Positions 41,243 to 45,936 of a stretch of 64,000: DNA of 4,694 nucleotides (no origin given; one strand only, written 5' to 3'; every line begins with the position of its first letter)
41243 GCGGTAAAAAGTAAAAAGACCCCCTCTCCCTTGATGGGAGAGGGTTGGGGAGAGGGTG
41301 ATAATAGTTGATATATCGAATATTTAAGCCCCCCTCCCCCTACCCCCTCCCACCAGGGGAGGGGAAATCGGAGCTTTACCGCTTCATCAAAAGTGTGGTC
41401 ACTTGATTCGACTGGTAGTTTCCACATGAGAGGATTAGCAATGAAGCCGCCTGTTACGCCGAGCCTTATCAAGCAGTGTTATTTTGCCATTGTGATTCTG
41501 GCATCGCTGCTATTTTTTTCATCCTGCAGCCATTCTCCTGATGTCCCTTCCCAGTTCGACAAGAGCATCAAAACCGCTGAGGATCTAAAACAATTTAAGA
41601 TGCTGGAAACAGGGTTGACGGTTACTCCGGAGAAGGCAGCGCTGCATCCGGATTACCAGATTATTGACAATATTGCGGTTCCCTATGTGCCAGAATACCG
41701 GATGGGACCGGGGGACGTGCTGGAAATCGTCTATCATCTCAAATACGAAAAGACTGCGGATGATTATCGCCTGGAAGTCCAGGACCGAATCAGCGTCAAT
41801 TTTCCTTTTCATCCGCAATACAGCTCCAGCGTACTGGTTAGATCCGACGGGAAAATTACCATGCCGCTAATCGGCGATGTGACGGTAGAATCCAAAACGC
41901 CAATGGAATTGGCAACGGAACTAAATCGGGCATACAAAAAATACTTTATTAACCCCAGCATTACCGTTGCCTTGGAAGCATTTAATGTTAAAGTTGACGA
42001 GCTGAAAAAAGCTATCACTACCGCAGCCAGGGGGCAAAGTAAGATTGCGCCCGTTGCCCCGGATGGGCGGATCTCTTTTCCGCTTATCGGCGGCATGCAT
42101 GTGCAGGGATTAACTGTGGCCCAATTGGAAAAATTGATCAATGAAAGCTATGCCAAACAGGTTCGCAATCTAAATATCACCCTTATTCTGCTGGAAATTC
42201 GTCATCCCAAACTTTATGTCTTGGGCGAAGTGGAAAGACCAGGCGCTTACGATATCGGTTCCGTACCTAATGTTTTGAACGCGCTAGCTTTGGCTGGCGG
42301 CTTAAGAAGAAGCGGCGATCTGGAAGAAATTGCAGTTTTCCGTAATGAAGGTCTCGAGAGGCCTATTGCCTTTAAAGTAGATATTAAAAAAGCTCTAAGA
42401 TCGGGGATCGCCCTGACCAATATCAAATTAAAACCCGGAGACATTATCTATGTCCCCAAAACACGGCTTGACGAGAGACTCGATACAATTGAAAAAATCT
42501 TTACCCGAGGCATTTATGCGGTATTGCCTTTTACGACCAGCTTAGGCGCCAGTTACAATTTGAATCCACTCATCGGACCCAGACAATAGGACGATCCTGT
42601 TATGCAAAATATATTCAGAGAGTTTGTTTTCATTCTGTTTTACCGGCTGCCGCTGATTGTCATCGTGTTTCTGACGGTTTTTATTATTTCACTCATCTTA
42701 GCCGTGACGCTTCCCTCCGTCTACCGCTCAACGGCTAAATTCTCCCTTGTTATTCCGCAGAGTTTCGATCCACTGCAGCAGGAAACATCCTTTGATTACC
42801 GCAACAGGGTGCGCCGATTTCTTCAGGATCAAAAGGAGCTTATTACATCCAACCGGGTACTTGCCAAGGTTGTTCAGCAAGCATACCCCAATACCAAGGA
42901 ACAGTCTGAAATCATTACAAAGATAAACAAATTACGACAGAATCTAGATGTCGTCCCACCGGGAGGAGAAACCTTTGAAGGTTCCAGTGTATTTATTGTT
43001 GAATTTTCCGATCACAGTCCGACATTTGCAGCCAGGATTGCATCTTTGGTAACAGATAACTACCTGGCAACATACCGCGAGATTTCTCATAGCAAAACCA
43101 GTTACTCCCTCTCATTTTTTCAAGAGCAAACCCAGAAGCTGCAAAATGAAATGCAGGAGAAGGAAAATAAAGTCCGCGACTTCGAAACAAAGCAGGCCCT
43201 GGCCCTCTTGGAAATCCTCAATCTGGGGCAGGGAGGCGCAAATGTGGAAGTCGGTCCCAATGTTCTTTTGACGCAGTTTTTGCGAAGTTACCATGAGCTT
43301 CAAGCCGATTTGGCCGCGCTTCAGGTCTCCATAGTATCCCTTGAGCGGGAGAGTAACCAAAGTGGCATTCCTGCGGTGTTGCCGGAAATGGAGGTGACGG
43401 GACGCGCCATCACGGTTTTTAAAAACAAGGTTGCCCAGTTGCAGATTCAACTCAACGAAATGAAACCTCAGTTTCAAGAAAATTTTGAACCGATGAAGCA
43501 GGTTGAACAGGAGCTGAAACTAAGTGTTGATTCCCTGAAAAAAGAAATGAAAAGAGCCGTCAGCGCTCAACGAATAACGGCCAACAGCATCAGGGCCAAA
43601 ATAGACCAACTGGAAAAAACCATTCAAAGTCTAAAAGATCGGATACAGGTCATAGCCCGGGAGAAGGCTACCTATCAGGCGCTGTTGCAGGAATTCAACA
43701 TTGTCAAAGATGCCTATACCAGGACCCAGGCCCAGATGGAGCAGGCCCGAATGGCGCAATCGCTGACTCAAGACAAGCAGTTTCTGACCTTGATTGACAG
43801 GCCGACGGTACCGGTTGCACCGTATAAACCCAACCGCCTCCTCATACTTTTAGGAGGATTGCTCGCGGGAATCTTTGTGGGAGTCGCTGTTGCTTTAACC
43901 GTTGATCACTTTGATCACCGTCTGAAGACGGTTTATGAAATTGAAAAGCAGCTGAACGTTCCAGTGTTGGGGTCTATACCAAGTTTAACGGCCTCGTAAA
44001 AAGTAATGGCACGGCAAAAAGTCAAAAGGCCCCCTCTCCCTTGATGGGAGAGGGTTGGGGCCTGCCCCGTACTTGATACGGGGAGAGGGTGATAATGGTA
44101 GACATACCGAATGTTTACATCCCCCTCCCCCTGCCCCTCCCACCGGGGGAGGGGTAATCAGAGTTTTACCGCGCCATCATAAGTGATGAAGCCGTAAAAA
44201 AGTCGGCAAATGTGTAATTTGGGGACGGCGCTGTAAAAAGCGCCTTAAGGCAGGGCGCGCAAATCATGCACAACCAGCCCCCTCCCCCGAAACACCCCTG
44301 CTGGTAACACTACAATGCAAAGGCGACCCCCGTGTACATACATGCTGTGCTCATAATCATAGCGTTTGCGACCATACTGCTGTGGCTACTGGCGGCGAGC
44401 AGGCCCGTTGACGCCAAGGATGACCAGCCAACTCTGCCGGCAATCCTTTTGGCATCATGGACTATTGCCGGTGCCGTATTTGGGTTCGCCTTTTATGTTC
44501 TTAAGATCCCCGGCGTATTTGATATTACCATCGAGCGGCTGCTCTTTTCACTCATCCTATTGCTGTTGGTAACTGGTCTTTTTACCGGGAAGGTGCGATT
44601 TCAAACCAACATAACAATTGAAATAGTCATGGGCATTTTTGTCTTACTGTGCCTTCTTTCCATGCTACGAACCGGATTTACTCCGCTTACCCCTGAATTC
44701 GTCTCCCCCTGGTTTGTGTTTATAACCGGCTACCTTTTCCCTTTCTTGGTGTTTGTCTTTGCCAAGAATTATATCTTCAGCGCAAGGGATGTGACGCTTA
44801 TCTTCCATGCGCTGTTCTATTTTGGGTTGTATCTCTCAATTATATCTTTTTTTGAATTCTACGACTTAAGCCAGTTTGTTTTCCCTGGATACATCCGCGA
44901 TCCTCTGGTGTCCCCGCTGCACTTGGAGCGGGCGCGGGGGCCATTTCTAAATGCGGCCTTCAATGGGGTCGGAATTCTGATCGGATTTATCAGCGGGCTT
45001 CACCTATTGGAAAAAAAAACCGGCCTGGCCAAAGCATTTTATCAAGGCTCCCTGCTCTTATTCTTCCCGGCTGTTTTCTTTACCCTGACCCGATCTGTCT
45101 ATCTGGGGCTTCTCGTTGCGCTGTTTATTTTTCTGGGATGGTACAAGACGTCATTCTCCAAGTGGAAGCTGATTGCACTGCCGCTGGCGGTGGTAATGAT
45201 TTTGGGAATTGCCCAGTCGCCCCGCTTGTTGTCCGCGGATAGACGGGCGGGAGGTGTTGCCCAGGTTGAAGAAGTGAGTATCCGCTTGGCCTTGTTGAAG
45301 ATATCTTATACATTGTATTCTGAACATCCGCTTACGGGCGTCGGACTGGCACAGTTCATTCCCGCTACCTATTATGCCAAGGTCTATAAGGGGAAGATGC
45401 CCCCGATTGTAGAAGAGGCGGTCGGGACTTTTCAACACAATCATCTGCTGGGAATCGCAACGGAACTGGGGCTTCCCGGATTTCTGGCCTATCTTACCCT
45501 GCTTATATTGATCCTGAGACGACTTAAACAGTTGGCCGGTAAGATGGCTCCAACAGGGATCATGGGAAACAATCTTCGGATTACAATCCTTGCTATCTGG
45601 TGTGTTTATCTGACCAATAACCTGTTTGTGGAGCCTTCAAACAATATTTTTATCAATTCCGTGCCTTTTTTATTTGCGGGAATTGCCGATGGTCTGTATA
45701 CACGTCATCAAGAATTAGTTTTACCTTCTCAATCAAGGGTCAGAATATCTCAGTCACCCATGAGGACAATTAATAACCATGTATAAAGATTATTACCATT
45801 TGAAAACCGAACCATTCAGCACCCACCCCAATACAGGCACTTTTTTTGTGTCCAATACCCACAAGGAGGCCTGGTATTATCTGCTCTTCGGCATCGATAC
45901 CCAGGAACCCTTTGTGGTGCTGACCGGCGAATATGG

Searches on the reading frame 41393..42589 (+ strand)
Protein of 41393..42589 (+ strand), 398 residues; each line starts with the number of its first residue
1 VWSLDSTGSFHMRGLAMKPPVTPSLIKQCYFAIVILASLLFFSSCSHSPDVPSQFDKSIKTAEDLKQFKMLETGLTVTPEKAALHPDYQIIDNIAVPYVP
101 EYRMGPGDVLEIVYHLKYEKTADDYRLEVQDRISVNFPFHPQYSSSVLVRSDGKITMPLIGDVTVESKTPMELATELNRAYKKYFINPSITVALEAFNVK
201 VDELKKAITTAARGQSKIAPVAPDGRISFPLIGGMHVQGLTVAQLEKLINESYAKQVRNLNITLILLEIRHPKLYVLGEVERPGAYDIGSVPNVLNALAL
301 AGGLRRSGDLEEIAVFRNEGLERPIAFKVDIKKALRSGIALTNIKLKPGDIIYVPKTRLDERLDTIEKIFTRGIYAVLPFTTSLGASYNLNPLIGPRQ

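Call 67: search_protein_families(library=pfam, proteins=[window:41393-42589:+], max_evalue=0.000001)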
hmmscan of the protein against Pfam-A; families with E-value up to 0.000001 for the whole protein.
window:41393-42589:+ (398 aa): 3 families
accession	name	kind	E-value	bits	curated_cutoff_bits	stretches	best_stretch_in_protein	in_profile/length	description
PF02563.21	Poly_export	-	1e-36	125.4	28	2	120-194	2-76/77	Polysaccharide biosynthesis/export protein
PF22461.2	SLBB_2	-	4.3e-11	43.2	27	1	273-354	2-79/79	SLBB domain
PF10531.15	SLBB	-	3.6e-07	30.3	27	1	274-320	2-49/55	SLBB domain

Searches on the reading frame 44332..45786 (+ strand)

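Call 67: search_protein_families(library=pfam, proteins=[window:44332-45786:+], max_evalue=0.000001)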
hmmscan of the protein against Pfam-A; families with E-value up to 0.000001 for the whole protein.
window:44332-45786:+ (484 aa): 1 family
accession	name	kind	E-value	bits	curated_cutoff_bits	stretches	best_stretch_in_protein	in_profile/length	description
PF04932.20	Wzy_C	-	1.2e-18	67.8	31.7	1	240-388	2-149/149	O-Antigen ligase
